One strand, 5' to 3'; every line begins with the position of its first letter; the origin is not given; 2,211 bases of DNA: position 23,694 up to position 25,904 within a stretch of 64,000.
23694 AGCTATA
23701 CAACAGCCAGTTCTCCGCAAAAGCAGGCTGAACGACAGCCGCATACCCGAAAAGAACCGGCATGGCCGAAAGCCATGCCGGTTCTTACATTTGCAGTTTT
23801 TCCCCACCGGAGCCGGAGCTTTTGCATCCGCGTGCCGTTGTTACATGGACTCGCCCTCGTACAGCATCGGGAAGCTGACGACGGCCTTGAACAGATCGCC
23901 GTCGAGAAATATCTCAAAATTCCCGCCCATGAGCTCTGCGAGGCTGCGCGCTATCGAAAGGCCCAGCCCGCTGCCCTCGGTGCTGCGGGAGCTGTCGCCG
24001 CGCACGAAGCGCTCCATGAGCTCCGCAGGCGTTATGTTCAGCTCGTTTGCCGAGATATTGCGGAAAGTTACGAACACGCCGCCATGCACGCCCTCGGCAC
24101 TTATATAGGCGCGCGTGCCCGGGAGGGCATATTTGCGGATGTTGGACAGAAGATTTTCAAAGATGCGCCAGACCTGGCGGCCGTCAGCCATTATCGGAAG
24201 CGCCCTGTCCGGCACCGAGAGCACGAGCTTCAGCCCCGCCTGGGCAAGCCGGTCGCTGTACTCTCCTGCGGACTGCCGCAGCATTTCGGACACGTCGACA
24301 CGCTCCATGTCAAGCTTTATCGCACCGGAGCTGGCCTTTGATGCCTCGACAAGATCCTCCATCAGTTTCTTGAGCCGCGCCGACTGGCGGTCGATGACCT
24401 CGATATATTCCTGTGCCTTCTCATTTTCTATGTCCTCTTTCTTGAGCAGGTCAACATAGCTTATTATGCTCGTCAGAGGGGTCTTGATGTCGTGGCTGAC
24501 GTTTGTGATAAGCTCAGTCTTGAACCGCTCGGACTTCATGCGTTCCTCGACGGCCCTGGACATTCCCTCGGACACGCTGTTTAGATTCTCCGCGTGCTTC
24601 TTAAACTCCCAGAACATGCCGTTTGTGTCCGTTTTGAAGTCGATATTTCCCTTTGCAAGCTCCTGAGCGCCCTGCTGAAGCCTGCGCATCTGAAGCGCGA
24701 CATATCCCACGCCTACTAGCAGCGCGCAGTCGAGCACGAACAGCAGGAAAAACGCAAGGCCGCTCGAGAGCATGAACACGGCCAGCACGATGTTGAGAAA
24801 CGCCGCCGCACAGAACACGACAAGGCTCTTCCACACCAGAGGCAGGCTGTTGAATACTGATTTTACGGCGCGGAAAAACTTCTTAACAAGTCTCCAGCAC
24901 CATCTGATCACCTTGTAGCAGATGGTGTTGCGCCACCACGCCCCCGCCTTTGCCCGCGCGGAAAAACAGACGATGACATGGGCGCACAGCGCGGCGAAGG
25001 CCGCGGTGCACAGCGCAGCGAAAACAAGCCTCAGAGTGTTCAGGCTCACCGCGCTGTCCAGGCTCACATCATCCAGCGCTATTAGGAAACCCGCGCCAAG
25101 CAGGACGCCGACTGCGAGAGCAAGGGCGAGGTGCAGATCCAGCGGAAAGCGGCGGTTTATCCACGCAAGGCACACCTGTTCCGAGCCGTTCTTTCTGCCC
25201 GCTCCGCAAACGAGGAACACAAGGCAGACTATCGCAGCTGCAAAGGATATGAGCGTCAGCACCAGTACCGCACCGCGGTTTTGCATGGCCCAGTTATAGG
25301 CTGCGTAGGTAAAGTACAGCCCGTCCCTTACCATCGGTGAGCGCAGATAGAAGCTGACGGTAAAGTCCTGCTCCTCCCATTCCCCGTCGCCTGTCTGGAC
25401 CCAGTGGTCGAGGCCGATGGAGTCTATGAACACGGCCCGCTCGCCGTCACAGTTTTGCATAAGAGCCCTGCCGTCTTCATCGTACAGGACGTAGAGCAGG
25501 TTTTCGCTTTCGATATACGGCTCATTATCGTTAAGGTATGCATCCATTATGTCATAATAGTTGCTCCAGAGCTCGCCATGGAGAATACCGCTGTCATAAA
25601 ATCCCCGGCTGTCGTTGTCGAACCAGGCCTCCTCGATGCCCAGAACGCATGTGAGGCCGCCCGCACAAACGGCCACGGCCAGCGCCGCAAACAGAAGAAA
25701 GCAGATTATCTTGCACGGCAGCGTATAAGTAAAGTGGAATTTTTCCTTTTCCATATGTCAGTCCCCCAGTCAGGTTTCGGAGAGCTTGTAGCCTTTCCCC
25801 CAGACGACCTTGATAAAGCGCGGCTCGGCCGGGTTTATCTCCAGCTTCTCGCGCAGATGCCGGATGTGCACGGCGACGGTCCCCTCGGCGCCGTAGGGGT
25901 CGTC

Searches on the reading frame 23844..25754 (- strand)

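Call 73: search_protein_families(library=pfam, proteins=[window:23844-25754:-], max_evalue=0.00001)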
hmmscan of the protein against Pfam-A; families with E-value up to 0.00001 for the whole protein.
window:23844-25754:- (637 aa): 2 families
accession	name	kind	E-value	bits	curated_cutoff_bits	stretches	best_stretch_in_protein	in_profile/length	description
PF00512.31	HisKA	-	9.4e-17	61.3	26.9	1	412-477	2-66/66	His Kinase A (phospho-acceptor) domain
PF02518.31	HATPase_c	-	4.7e-12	46.8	26.4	1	524-615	2-93/111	Histidine kinase-, DNA gyrase B-, and HSP90-like ATPase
